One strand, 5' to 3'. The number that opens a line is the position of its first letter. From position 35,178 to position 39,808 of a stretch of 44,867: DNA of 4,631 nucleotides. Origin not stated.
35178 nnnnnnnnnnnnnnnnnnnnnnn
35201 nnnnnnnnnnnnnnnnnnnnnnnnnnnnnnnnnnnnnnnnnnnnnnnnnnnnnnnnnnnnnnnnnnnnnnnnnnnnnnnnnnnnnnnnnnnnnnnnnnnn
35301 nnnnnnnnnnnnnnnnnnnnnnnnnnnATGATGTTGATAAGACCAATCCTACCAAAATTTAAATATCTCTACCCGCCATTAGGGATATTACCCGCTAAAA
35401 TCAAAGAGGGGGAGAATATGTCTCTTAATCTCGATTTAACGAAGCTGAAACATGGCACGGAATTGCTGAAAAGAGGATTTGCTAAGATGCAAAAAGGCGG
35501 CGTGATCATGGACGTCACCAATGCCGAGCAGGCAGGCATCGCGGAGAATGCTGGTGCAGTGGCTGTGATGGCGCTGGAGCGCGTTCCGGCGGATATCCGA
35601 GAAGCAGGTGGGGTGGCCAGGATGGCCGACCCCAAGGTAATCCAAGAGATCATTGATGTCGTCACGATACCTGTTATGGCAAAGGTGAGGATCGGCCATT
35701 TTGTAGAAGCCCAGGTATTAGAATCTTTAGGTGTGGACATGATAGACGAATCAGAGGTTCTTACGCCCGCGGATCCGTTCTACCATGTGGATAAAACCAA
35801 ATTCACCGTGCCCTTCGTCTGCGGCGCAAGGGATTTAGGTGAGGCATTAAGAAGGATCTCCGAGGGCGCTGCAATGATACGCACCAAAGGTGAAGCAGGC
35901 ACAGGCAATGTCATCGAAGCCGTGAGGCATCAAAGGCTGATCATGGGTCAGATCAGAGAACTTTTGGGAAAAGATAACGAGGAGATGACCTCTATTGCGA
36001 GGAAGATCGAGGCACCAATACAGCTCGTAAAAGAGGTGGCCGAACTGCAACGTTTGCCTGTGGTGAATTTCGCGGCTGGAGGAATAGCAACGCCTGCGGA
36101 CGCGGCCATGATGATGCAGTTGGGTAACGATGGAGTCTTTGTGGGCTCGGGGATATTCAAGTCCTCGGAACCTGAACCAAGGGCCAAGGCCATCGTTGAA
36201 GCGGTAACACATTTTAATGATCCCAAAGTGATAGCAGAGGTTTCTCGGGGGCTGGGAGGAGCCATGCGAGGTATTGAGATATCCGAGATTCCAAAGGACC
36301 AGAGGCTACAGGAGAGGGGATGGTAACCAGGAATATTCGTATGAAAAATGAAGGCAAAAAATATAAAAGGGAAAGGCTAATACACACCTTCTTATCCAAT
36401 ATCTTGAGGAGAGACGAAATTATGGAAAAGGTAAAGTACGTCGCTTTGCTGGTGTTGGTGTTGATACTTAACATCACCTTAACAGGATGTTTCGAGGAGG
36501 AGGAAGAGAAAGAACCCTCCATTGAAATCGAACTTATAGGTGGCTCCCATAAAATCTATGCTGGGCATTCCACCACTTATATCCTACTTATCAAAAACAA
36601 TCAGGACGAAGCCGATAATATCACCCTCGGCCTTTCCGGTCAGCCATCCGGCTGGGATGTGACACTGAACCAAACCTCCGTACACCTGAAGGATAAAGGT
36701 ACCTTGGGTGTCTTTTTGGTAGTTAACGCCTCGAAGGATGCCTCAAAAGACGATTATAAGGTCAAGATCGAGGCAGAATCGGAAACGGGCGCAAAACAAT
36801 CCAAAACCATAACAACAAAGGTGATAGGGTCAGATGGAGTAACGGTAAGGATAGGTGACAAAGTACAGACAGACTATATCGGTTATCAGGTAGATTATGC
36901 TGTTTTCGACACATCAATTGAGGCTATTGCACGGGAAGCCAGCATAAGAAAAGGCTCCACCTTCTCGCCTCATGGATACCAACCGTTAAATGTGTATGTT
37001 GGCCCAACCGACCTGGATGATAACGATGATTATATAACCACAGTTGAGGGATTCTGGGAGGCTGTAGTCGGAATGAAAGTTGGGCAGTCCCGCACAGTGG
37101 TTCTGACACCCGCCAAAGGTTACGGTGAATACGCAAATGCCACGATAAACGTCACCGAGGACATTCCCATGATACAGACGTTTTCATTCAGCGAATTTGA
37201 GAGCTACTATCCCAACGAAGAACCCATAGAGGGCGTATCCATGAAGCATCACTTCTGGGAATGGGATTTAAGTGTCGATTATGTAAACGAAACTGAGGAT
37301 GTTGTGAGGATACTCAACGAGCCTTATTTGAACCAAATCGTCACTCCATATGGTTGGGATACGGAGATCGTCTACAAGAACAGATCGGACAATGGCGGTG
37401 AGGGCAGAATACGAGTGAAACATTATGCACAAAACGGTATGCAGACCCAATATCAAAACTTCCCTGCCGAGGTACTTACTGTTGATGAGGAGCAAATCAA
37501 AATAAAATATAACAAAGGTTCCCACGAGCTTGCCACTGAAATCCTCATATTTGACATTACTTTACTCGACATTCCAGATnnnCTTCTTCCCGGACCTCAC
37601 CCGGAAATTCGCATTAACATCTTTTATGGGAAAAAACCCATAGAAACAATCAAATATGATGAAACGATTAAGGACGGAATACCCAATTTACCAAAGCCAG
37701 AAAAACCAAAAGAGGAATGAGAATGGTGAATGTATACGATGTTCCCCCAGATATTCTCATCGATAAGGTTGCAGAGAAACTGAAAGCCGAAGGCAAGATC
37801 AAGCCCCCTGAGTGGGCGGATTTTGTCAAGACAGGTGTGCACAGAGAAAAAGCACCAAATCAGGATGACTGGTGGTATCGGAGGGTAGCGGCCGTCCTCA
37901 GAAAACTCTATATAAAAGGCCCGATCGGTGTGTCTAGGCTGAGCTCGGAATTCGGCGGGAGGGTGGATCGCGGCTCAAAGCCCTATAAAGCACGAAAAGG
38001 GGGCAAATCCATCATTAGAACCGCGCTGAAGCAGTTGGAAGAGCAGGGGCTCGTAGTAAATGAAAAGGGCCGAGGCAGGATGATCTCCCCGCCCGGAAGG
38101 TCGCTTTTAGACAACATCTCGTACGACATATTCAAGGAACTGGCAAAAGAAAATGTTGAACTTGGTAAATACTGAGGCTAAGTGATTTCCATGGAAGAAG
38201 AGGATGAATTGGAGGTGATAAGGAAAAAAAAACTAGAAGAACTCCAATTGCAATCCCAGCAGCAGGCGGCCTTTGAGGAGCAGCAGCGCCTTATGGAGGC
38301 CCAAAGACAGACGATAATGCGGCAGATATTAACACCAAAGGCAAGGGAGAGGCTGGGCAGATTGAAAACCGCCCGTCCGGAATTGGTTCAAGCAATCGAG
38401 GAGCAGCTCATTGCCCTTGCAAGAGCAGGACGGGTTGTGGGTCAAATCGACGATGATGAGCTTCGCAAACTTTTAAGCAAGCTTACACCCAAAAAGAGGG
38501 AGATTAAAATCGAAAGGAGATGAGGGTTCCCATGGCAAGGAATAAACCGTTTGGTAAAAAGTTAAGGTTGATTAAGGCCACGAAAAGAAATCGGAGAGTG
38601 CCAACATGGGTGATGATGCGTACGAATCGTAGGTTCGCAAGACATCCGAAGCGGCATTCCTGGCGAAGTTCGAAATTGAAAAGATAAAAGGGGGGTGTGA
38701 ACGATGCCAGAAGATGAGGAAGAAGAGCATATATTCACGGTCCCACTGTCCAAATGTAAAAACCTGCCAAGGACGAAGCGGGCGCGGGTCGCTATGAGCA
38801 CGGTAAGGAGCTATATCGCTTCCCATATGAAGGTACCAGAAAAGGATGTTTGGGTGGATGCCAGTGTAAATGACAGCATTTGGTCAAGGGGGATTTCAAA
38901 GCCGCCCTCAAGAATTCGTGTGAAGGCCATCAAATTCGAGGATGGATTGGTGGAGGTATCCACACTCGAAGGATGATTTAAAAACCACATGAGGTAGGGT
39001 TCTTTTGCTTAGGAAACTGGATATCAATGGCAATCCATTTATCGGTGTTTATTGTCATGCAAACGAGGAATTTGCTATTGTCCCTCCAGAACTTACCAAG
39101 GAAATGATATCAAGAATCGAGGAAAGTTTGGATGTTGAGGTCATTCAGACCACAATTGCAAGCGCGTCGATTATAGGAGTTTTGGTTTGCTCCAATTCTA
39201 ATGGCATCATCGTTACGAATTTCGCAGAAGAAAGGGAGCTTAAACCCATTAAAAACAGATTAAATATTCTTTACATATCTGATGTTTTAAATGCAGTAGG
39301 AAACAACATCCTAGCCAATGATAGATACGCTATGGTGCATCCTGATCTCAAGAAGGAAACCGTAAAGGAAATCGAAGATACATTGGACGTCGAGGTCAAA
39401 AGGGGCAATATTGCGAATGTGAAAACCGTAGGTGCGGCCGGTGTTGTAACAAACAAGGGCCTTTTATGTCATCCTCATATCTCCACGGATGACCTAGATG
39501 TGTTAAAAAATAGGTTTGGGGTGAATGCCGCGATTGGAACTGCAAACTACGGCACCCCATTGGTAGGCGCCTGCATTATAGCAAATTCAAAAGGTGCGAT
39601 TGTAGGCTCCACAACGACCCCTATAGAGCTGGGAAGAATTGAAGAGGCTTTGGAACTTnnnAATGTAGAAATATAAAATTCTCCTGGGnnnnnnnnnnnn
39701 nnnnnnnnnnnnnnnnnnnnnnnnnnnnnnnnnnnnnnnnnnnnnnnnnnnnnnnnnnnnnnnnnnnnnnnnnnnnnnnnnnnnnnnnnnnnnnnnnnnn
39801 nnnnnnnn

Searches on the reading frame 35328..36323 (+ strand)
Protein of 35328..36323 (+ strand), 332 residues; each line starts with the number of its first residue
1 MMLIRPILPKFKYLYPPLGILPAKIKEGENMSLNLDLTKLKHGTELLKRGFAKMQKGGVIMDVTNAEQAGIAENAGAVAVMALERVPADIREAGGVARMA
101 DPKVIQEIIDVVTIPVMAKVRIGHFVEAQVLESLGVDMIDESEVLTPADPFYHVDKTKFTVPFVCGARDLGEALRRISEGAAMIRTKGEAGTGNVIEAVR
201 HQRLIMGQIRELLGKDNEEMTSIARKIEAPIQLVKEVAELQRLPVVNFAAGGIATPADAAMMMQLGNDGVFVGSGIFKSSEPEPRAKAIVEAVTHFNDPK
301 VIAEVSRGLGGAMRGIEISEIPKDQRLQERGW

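Call 26: search_protein_families(library=pfam, proteins=[window:35328-36323:+], max_evalue=0.001)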
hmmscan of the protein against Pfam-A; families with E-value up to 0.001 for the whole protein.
window:35328-36323:+ (332 aa): 4 families
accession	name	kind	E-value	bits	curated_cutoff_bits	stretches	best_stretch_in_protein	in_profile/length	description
PF01680.23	SOR_SNZ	-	2.3e-106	354.7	27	1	46-250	3-207/207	SOR/SNZ family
PF05690.20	ThiG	-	3e-08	33.8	23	1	234-294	167-225/247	Thiazole biosynthesis protein ThiG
PF01207.24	Dus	-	0.00022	20.9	20.4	0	228-276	170-217/311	Dihydrouridine synthase (Dus)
PF03060.21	NMO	-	0.00075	19.4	28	1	229-283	180-232/331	Nitronate monooxygenase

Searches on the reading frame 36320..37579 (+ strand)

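Call 26: search_protein_families(library=pfam, proteins=[window:36320-37579:+], max_evalue=0.001)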
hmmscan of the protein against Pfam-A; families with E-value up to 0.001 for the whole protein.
window:36320-37579:+ (420 aa): 2 families
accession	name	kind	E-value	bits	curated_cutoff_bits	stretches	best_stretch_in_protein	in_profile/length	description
PF00254.34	FKBP_C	-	5.3e-08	33.5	21.1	1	176-275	5-78/94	FKBP-type peptidyl-prolyl cis-trans isomerase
PF10633.15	NPCBM_assoc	-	7.1e-05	23.4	24.4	1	81-153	3-76/78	NPCBM-associated, NEW3 domain of alpha-galactosidase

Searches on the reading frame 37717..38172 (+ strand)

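Call 26: search_protein_families(library=pfam, proteins=[window:37717-38172:+], max_evalue=0.001)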
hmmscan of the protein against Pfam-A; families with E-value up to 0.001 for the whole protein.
window:37717-38172:+ (152 aa): 1 family
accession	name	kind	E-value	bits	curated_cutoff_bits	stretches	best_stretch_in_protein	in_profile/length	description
PF01090.25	Ribosomal_S19e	-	7.8e-56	188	29.4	1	5-141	1-137/137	Ribosomal protein S19e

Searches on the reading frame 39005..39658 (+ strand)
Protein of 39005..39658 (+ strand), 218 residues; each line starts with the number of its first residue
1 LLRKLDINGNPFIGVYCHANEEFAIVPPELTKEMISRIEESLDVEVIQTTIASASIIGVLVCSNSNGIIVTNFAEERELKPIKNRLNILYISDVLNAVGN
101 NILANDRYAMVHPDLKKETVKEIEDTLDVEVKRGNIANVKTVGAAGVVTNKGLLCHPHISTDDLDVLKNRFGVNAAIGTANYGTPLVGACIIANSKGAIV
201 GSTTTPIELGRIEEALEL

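Call 26: search_protein_families(library=pfam, proteins=[window:39005-39658:+], max_evalue=0.001)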
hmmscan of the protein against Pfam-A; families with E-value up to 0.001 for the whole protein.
window:39005-39658:+ (218 aa): 1 family
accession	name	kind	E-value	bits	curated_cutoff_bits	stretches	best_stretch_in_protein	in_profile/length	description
PF01912.23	eIF-6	-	2.3e-71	239.7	25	1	4-198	1-197/197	eIF-6 family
